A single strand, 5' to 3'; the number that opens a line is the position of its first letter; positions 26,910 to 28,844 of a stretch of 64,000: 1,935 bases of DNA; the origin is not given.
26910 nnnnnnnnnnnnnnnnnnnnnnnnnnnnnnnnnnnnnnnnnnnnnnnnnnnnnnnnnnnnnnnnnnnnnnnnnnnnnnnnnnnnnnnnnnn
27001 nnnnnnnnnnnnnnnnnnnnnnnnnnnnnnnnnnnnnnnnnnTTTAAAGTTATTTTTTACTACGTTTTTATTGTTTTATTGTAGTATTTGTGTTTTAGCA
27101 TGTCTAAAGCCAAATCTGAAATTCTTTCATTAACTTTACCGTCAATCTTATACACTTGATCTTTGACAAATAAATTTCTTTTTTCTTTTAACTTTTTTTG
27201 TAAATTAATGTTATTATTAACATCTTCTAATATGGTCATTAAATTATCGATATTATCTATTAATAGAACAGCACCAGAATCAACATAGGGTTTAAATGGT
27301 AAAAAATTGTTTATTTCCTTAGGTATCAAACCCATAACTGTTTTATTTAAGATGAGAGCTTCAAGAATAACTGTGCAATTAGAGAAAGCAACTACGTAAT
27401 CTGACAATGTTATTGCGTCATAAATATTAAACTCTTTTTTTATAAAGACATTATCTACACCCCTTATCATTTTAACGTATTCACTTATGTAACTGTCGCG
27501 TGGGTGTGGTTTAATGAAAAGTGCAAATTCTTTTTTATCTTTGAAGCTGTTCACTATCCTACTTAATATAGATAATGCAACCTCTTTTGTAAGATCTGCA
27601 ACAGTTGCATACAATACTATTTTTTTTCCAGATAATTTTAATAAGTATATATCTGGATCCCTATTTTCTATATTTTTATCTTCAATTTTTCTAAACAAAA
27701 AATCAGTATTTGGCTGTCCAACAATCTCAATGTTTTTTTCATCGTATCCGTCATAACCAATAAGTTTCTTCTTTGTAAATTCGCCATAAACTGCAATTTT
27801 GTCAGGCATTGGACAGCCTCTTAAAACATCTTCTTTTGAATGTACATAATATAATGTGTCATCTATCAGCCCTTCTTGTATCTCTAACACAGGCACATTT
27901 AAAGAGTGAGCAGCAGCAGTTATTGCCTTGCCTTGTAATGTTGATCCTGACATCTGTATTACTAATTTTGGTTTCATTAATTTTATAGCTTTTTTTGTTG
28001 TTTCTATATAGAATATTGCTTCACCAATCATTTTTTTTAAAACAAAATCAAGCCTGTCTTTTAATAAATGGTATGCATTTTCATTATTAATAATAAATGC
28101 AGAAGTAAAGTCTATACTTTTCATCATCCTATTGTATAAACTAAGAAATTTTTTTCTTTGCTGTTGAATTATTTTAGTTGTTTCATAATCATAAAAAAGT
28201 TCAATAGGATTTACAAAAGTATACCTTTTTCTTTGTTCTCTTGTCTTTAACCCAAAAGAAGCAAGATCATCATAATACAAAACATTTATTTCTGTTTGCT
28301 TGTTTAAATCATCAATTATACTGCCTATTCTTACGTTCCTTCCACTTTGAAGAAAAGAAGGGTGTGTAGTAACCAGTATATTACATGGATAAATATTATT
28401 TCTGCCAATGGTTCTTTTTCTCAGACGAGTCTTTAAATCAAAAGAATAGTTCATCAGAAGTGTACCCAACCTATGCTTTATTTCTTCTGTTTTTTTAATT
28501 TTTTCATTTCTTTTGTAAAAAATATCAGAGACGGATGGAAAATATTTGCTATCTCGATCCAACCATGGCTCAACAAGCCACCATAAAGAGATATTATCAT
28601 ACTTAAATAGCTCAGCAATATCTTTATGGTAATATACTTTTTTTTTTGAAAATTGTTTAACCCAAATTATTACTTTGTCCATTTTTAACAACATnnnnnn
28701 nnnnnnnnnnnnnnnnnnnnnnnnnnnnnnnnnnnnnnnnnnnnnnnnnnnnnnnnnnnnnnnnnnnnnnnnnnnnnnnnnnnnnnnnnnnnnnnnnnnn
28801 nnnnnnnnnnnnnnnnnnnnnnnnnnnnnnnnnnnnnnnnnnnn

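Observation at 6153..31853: Three B12-binding radical SAM enzymes plus four SAM methyltransferases distributed through one glycan island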

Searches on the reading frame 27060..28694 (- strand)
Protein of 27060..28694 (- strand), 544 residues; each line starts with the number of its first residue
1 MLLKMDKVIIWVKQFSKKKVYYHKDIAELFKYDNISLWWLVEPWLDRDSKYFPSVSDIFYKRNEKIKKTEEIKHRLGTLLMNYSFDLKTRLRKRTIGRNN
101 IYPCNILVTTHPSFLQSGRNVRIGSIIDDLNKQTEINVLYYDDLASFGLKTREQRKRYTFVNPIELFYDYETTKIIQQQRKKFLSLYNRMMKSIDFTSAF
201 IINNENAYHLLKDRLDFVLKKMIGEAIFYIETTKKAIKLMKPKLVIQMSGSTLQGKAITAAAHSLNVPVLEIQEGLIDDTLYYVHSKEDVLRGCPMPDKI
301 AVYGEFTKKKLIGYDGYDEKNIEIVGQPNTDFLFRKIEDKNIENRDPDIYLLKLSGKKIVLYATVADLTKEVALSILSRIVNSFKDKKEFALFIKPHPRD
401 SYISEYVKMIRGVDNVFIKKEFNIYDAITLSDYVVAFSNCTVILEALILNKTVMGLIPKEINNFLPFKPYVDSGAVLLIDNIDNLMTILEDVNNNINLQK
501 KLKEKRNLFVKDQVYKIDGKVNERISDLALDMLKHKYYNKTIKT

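Call 5: search_protein_families(library=pfam, proteins=[window:27060-28694:-], max_evalue=0.001)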
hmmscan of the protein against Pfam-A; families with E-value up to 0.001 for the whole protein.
window:27060-28694:- (544 aa): 1 family
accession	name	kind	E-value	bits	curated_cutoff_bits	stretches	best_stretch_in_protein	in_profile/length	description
PF04464.20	Glyphos_transf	-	0.00063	19.2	22.1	0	296-434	134-271/367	CDP-Glycerol:Poly(glycerophosphate) glycerophosphotransferase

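Call 6: search_protein_families(library=ncbifam, proteins=[window:27060-28694:-], max_evalue=0.001)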
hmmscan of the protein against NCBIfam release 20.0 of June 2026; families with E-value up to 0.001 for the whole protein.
window:27060-28694:- (544 aa): 2 families
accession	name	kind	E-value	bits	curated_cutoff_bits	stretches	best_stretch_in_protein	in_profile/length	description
NF046086.1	BFO_1060_trans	domain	5.3e-21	75.1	200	1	382-527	213-358/365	BFO_1060 family glycosyltransferase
TIGR04396.2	surf_polysacc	subfamily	4.6e-17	62.3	125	1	385-538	219-368/427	surface carbohydrate biosynthesis protein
